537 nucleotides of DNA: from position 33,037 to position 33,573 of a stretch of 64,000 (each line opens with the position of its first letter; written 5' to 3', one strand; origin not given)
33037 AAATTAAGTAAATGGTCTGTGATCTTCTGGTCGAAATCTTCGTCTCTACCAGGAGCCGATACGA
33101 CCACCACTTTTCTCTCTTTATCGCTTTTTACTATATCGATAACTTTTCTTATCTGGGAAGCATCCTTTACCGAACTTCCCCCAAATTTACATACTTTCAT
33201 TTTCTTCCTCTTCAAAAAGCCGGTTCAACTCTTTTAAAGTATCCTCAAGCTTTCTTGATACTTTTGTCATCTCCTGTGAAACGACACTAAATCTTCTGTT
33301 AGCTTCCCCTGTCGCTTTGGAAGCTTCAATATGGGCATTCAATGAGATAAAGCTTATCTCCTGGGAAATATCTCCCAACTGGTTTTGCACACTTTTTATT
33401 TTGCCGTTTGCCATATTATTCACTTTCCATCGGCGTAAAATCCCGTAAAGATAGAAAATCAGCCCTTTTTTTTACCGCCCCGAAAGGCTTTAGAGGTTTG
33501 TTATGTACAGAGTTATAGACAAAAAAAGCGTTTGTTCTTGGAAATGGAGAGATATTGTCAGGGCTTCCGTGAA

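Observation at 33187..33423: Stand-alone mini-protein made only of the MCP hairpin tip, wedged between ectD and ask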

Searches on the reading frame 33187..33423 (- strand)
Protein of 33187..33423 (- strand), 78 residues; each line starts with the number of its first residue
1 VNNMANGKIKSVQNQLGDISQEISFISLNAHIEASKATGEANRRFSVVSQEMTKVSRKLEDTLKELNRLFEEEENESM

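Call 3: search_protein_families(library=pfam, proteins=[window:33187-33423:-], max_evalue=10)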
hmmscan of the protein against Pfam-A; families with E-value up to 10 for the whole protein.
window:33187-33423:- (78 aa): 8 families
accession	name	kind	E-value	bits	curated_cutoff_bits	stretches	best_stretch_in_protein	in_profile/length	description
PF00015.26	MCPsignal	-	2.2e-07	31.3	34.6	1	7-72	33-97/172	Methyl-accepting chemotaxis protein (MCP) signalling domain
PF13874.11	Nup54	-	0.002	18.6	30.5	1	6-76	42-111/140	Nucleoporin complex subunit 54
PF06103.16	DUF948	-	0.0023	18.5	37.2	1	32-72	22-62/89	Bacterial protein of unknown function (DUF948)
PF06009.19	Laminin_II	-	0.0045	17.4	33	1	4-75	7-84/138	Laminin Domain II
PF15679.10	DUF4665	-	0.014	16.4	27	2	2-37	40-75/99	Domain of unknown function (DUF4665)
PF21329.2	CYP38_PsbQ-like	-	0.039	14.9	27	1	5-52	13-60/117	Peptidyl-prolyl cis-trans isomerase CYP38-like, PsbQ-like domain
PF17177.10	PPR_long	-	0.08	12.7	27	1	10-75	144-209/211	Pentacotripeptide-repeat region of PRORP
PF04634.17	YezG-like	-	0.086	13.4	21.7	1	16-76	29-89/146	Immunity protein YezG-like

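Call 4: search_protein_families(library=ncbifam, proteins=[window:33187-33423:-], max_evalue=10)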
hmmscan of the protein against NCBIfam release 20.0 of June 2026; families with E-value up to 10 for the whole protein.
window:33187-33423:- (78 aa): 11 families
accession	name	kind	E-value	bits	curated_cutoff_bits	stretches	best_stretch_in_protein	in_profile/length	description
NF050802.1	AspChtxCcaA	equivalog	3.4e-06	25.7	1300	1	8-66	571-628/700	aspartate chemotaxis receptor CcaA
NF007309.0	PRK09793.1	equivalog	6.6e-05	22.1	903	1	8-75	356-422/533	methyl-accepting chemotaxis protein IV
NF058645.1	MCPCtpMPsAe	equivalog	0.00011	21.2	900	1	9-66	388-444/558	methyl-accepting chemotaxis protein CtpM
NF011615.0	PRK15041.1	equivalog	0.00045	19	947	1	8-72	360-423/554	methyl-accepting chemotaxis protein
NF041847.1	transduc_aer2_vibrio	equivalog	0.00053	18.3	1200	1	3-72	592-660/804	aerotaxis transducer Aer2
NF011622.0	PRK15048.1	equivalog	0.001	18.3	900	1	8-72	358-421/553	methyl-accepting chemotaxis protein II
NF047851.1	MCPCitTducer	equivalog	0.0017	17.5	900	1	8-72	359-422/553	methyl-accepting chemotaxis citrate transducer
TIGR03930.1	WXG100_ESAT6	subfamily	0.04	14.1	44.85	1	8-69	12-73/90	WXG100 family type VII secretion target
NF001483.0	PRK00326.3-5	equivalog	0.055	13.7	239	1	13-69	100-151/155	division/cell wall cluster transcriptional repressor MraZ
NF052300.1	ECs1377_fam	equivalog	0.058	12.9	190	1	2-65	75-137/190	ECs1377 family protein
NF033930.1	pneumo_PspA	exception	0.11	11.2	850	1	6-75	293-362/659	pneumococcal surface protein A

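Call 6: find_homologous_proteins(query=window:33187-33423:-, max_evalue=0.01)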
Query window:33187-33423:- (78 aa): 3 proteins with E <= 0.01 among 3 candidates.
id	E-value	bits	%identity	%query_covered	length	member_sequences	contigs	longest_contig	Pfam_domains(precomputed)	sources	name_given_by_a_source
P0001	6.0e-38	145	100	96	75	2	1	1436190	PF00015.27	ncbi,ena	-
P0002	1.5e-36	140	97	96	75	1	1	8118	PF00015.27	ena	-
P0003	2.9e-18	83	61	90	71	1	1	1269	PF00015.27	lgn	-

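Call 8: find_encoding_contigs(protein=P0003, flank=10000)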
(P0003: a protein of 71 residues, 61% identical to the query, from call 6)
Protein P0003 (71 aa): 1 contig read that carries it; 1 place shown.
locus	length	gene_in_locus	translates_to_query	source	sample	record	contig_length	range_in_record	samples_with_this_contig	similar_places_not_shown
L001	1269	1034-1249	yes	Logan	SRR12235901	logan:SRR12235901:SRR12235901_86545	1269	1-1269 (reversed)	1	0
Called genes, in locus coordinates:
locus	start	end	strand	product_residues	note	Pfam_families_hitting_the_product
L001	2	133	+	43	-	?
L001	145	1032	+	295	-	PF05721:PhyH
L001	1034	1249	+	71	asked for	PF00015:MCPsignal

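Call 9: find_encoding_contigs(protein=P0002, flank=10000)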
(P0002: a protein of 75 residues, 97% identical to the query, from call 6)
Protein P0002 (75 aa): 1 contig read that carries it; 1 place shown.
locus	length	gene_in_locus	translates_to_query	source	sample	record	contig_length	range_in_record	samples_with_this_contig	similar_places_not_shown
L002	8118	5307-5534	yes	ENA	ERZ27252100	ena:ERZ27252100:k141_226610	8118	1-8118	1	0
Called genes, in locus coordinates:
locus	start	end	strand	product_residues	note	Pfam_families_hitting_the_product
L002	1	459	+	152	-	?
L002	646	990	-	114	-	PF13411:MerR_1 (weak)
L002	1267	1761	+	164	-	PF13302:Acetyltransf_3 (weak), PF00583:Acetyltransf_1, PF13673:Acetyltransf_10 (weak), PF13508:Acetyltransf_7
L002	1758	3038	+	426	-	PF00202:Aminotran_3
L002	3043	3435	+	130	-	PF06339:Ectoine_synth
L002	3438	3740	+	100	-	-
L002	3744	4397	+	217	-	PF00486:Trans_reg_C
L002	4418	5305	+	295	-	PF05721:PhyH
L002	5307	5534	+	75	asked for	PF00015:MCPsignal (weak)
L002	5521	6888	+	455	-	PF00696:AA_kinase, PF22468:ACT_9 (faint)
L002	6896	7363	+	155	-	-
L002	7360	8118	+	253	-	?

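Call 13: find_related_loci(query=A1, collection=genome_contigs, flank=10000)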
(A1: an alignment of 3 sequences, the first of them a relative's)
Query A1 (75 aa) in genome_contigs; peptide patterns used: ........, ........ (x = any residue, [..] = any of these).
74 stretches matched a pattern; 15 encode a relative of the query (tblastn E <= 1e-3); 15 distinct loci.
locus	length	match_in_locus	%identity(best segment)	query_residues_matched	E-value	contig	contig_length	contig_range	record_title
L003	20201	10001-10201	67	9-75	3e-27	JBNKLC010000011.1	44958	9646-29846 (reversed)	MAG: Arcobacteraceae bacterium isolate H1H2.bin.25.orig k141_181448, whole genome shotgun sequence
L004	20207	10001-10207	57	1-69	3e-23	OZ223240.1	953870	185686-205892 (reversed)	MAG: Arcobacteraceae bacterium isolate d8a8449e-00d2-4365-b2ae-71d708214a40 genome assembly, chromosome: 1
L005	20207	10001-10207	57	1-69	5e-23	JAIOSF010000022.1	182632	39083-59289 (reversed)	MAG: Arcobacteraceae bacterium isolate SMBSF37 bin_11_k127_584547, whole genome shotgun sequence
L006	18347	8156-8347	58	5-68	9e-22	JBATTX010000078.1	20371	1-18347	MAG: Arcobacteraceae bacterium isolate MFD12123_ilm_asm_bin4 k127_54235, whole genome shotgun sequence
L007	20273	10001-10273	33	3-75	3e-7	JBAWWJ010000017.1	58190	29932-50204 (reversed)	MAG: Planctomycetota bacterium isolate ELA034 MAG034_17, whole genome shotgun sequence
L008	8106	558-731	31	5-63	2e-7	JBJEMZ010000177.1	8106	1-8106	MAG: Wujia sp. isolate SARD12_bin.041 NODE_4683_length_8106_cov_6.192895, whole genome shotgun sequence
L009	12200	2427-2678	32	3-75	2e-7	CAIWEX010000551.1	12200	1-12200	MAG: uncultured Schlesneria sp. isolate Umea1_bin-0540 genome assembly, contig: bin-0540:0551/1338, whole genome shotgun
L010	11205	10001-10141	46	22-69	2e-7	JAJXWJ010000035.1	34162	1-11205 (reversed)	MAG: Bacillota bacterium isolate BP5.bin78 NODE_1919_length_34162_cov_6.746673, whole genome shotgun sequence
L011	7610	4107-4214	51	13-49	4e-7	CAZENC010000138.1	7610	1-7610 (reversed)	MAG TPA_asm: uncultured Desulfobacteraceae bacterium isolate binchicken_co129_8 genome assembly, contig: NODE_32176_leng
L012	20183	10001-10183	32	4-68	2e-6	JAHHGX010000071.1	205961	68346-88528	MAG: Calothrix sp. FI2-JRJ7 scaffold_41_c1, whole genome shotgun sequence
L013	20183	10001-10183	32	4-68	2e-6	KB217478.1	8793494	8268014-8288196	Calothrix sp. PCC 7103 genomic scaffold Cal7103DRAFT_CPM.6, whole genome shotgun sequence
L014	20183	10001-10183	32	4-68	2e-6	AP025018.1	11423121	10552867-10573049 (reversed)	Calothrix sp. PCC 7716 DNA, complete genome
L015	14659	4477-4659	32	4-68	2e-6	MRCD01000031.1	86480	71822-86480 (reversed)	Calothrix sp. HK-06 NIES-2101_Scaffold_31, whole genome shotgun sequence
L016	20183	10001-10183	32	4-68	2e-6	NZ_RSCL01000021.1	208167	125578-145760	Dulcicalothrix desertica PCC 7102 sequence021, whole genome shotgun sequence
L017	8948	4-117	45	32-69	3e-5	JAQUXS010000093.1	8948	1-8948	MAG: Clostridium sp. isolate STD2_219 NODE_31528_length_8948_cov_3.358009_Sandtown_D2, whole genome shotgun sequence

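Call 20: search_protein_representatives(alignment_id=A1)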
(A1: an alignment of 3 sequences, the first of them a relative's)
Query: 3 sequences, 75 profile positions. Proteins with E-value up to 0.001 (for the whole library): 10947; up to 1e-10: 8; up to 1e-30: 1. The best 150 are listed.
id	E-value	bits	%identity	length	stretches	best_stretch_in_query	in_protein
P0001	3.8e-44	164.4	-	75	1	1-75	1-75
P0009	2.6e-19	84.9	-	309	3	6-68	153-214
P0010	1.1e-12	63.6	-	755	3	8-67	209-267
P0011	3.5e-11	58.8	-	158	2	11-68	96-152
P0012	4.2e-11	58.6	-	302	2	5-68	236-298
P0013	4.6e-11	58.4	-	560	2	7-71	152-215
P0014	6.0e-11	58.1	-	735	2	13-68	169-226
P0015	9.2e-11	57.5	-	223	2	8-50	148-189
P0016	1.1e-10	57.2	-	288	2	5-53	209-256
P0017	1.4e-10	56.9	-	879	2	13-69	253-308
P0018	1.4e-10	56.8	-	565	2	6-67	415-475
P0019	1.9e-10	56.5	-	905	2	4-68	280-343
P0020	2.0e-10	56.4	-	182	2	6-59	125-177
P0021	2.1e-10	56.3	-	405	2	11-59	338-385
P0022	2.6e-10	56.0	-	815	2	6-67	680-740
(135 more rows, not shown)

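Call 23: find_homologous_proteins(query=A2, max_evalue=0.001)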
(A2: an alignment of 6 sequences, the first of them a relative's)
Query A2 (6 sequences) (75 aa, profile of the alignment): 23 proteins with E <= 0.001 among 2044 candidates.
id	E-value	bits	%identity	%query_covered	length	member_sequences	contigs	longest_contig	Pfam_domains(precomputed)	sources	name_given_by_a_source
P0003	9.1e-35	136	61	93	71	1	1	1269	PF00015.27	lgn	-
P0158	1.6e-34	135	58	85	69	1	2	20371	PF00015.27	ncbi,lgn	ncbi:MAG: methyl-accepting chemotaxis protein [Arcobacteraceae bacterium]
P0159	3.5e-34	134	58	89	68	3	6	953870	PF00015.27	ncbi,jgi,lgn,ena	-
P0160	9.3e-33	130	67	89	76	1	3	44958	PF00015.27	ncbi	-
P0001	2.1e-32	128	100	100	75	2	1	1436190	PF00015.27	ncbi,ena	-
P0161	1.2e-31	126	65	76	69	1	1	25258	PF00015.27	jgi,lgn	jgi:methyl-accepting chemotaxis protein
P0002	1.3e-31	126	97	100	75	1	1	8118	PF00015.27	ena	-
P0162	6.4e-30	120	63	95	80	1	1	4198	PF00015.27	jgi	jgi:methyl-accepting chemotaxis protein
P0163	9.6e-30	120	56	88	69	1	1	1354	PF00015.27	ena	-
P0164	1.6e-29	119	54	97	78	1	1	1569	PF00015.27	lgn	-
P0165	2.5e-29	119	55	97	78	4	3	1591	PF00015.27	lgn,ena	-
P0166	4.5e-28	115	61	81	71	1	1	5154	PF00015.27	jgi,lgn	jgi:methyl-accepting chemotaxis protein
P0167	1.3e-27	113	57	93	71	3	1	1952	PF00015.27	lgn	-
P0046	2.2e-27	112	40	89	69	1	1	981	-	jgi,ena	jgi:methyl-accepting chemotaxis protein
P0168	7.5e-27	111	50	91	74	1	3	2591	PF00015.27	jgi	jgi:methyl-accepting chemotaxis protein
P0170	1.7e-19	87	43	77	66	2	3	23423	PF00015.27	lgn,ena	-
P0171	3.0e-19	86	50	64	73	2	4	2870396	-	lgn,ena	-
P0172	9.9e-19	85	34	81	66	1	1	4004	PF00015.27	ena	-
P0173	1.6e-16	78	42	80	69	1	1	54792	PF00015.27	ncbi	-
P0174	5.4e-13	66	45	59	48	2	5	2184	PF00015.27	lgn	-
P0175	2.3e-4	39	49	52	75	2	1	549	PF00015.27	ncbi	-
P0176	6.6e-4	37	43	71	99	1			PF00015.27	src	-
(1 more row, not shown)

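Call 25: find_encoding_contigs(protein=P0171, flank=8000, max_places=3)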
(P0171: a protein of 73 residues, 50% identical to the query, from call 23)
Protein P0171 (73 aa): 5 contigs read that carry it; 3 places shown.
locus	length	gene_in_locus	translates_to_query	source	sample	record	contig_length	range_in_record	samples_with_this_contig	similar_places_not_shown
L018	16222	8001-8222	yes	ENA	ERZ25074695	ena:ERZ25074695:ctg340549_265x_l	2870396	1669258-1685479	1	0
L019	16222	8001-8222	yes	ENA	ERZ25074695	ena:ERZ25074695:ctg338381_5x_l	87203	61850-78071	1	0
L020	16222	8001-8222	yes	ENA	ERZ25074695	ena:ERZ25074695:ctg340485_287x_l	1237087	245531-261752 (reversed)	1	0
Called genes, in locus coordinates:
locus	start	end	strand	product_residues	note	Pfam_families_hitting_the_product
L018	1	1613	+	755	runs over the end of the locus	PF00488:MutS_V, PF01713:Smr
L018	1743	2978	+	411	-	PF00015:MCPsignal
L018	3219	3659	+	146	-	PF00989:PAS, PF13426:PAS_9, PF08447:PAS_3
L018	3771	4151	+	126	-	PF11964:SpoIIAA-like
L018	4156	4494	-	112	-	PF13411:MerR_1 (weak)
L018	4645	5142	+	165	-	PF00583:Acetyltransf_1, PF13508:Acetyltransf_7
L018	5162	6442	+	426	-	PF00202:Aminotran_3, PF01212:Beta_elim_lyase (weak)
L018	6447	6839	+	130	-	PF06339:Ectoine_synth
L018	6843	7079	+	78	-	-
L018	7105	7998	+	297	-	PF05721:PhyH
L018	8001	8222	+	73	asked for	-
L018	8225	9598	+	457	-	PF00696:AA_kinase, PF22468:ACT_9 (weak)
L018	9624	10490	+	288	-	-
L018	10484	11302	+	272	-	PF01963:TraB_PrgY_gumN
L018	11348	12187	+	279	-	PF00990:GGDEF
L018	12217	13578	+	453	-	PF01134:GIDA (faint), PF07992:Pyr_redox_2, PF13738:Pyr_redox_3, PF00070:Pyr_redox, PF02852:Pyr_redox_dim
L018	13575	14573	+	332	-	PF12224:Amidoligase_2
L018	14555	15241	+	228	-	PF00117:GATase, PF01174:SNO (faint), PF07722:Peptidase_C26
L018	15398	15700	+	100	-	-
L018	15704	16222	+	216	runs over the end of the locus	PF00486:Trans_reg_C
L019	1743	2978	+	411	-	PF00015:MCPsignal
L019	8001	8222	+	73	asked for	-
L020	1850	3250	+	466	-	PF00015:MCPsignal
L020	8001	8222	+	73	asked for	-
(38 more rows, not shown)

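Call 26: find_encoding_contigs(protein=P0173, flank=8000, max_places=3)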
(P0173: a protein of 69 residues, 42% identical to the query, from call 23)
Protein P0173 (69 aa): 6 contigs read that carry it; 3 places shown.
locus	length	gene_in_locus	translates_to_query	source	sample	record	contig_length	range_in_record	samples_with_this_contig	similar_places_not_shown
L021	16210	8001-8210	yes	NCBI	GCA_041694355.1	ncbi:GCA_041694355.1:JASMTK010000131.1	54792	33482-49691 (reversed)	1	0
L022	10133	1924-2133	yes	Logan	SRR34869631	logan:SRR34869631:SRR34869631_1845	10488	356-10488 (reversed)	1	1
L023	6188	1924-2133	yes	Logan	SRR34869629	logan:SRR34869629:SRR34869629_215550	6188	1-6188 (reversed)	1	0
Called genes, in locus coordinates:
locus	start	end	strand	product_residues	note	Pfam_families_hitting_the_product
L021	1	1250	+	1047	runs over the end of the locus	PF04313:HSDR_N, PF04851:ResIII, PF18766:SWI2_SNF2, PF22679:T1R_D3-like, PF11867:T1RH-like_C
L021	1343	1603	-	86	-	PF01355:HIPIP (weak)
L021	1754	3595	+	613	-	PF00990:GGDEF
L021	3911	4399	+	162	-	PF00583:Acetyltransf_1, PF13508:Acetyltransf_7 (weak)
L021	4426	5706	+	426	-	PF00202:Aminotran_3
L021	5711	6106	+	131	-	PF06339:Ectoine_synth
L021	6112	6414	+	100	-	-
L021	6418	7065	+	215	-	PF00486:Trans_reg_C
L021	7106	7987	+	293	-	PF05721:PhyH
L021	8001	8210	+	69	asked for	PF00015:MCPsignal (weak)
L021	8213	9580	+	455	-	PF00696:AA_kinase, PF22468:ACT_9 (weak)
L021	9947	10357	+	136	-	PF00486:Trans_reg_C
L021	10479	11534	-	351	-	PF01595:CNNM, PF00571:CBS (weak)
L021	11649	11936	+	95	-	-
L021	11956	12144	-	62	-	PF11127:YgaP-like_TM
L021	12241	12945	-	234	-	PF17746:SfsA_N, PF03749:SfsA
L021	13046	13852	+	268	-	PF08668:HDOD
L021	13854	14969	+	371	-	PF00072:Response_reg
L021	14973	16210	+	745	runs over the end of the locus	PF11845:Tll0287-like, PF08447:PAS_3, PF00989:PAS, PF13188:PAS_8 (weak), PF13426:PAS_9, PF08447:PAS_3 (weak), PF00512:HisKA, PF02518:HATPase_c, +2 more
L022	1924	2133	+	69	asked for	PF00015:MCPsignal (weak)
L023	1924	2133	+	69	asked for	PF00015:MCPsignal (weak)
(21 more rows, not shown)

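Call 27: find_encoding_contigs(protein=P0170, flank=8000, max_places=3)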
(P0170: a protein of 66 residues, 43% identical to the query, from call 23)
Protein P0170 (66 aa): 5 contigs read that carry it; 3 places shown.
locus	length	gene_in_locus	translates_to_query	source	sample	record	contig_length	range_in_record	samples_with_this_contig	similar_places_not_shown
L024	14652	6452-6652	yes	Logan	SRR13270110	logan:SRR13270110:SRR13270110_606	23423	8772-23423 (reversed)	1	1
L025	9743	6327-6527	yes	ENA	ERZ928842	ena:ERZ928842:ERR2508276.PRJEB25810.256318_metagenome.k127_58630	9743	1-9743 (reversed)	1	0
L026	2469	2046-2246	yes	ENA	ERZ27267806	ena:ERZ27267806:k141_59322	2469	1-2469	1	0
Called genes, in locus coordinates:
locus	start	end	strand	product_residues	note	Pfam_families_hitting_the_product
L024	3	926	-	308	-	?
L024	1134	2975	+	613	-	PF00990:GGDEF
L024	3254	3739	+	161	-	PF00583:Acetyltransf_1, PF13508:Acetyltransf_7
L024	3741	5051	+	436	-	PF00202:Aminotran_3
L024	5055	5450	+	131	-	PF06339:Ectoine_synth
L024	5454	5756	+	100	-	-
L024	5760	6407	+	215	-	PF00486:Trans_reg_C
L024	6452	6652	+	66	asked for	PF00015:MCPsignal (weak)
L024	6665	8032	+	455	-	PF00696:AA_kinase, PF22468:ACT_9 (weak)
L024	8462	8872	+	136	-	PF00486:Trans_reg_C (weak)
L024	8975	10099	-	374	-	PF00990:GGDEF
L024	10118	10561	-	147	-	PF09424:YqeY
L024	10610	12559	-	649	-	PF00005:ABC_tran, PF02463:SMC_N (faint), PF13555:AAA_29 (faint), PF20720:nSTAND3 (faint), PF00910:RNA_helicase (faint), PF12848:ABC_tran_Xtn, PF00005:ABC_tran, PF16326:ABC_tran_CTD, +4 more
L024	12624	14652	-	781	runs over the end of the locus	PF00753:Lactamase_B (weak), PF02112:PDEase_II, PF23023:Anti-Pycsar_Apyc1, PF12706:Lactamase_B_2, PF01590:GAF, PF13185:GAF_2, PF01966:HD, PF13487:HD_5, +1 more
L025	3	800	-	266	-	?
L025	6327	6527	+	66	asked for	PF00015:MCPsignal (weak)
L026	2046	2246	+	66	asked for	PF00015:MCPsignal (weak)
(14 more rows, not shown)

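Call 32: search_solved_structures(query=A2, max_evalue=0.001, show_alignments=3)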
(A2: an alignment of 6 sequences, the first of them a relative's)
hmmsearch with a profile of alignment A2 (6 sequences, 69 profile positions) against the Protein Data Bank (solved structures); distinct sequences matched with E-value up to 0.001: 13.
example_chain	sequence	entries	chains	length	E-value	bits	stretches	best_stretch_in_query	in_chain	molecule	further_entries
3ja6_H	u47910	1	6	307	1.3e-08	37.7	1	3-68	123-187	Methyl-accepting chemotaxis protein 2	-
2ch7_B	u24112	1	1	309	1.3e-08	37.7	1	3-68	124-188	METHYL-ACCEPTING CHEMOTAXIS PROTEIN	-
6s18_A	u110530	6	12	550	1.3e-08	37.7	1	5-65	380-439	Aromatic acid chemoreceptor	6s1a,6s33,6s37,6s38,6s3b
2ch7_A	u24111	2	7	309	1.3e-08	37.7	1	3-68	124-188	METHYL-ACCEPTING CHEMOTAXIS PROTEIN | Methyl-accepting chemotaxis protein 2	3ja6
4jpb_B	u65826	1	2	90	9.6e-08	34.9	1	5-64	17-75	Methyl-accepting chemotaxis protein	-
3ur1_C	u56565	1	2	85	1.1e-07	34.7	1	5-64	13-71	Methyl-accepting chemotaxis protein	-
1qu7_A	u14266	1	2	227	3.8e-07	33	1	3-68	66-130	METHYL-ACCEPTING CHEMOTAXIS PROTEIN I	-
3g67_A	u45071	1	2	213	8e-07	32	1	5-63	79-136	Methyl-accepting chemotaxis protein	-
3g6b_A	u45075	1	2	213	8e-07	32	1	5-63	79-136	Methyl-accepting chemotaxis protein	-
3zx6_A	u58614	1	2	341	8e-07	32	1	3-68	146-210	HAMP, METHYL-ACCEPTING CHEMOTAXIS PROTEIN I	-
8c5v_I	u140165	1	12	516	1.8e-06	30.8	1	3-68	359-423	Methyl-accepting chemotaxis protein I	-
6s1k_E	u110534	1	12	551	2e-06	30.7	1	3-68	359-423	Methyl-accepting chemotaxis protein I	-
31cj_A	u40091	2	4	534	7.3e-05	25.7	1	3-67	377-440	Aerotaxis receptor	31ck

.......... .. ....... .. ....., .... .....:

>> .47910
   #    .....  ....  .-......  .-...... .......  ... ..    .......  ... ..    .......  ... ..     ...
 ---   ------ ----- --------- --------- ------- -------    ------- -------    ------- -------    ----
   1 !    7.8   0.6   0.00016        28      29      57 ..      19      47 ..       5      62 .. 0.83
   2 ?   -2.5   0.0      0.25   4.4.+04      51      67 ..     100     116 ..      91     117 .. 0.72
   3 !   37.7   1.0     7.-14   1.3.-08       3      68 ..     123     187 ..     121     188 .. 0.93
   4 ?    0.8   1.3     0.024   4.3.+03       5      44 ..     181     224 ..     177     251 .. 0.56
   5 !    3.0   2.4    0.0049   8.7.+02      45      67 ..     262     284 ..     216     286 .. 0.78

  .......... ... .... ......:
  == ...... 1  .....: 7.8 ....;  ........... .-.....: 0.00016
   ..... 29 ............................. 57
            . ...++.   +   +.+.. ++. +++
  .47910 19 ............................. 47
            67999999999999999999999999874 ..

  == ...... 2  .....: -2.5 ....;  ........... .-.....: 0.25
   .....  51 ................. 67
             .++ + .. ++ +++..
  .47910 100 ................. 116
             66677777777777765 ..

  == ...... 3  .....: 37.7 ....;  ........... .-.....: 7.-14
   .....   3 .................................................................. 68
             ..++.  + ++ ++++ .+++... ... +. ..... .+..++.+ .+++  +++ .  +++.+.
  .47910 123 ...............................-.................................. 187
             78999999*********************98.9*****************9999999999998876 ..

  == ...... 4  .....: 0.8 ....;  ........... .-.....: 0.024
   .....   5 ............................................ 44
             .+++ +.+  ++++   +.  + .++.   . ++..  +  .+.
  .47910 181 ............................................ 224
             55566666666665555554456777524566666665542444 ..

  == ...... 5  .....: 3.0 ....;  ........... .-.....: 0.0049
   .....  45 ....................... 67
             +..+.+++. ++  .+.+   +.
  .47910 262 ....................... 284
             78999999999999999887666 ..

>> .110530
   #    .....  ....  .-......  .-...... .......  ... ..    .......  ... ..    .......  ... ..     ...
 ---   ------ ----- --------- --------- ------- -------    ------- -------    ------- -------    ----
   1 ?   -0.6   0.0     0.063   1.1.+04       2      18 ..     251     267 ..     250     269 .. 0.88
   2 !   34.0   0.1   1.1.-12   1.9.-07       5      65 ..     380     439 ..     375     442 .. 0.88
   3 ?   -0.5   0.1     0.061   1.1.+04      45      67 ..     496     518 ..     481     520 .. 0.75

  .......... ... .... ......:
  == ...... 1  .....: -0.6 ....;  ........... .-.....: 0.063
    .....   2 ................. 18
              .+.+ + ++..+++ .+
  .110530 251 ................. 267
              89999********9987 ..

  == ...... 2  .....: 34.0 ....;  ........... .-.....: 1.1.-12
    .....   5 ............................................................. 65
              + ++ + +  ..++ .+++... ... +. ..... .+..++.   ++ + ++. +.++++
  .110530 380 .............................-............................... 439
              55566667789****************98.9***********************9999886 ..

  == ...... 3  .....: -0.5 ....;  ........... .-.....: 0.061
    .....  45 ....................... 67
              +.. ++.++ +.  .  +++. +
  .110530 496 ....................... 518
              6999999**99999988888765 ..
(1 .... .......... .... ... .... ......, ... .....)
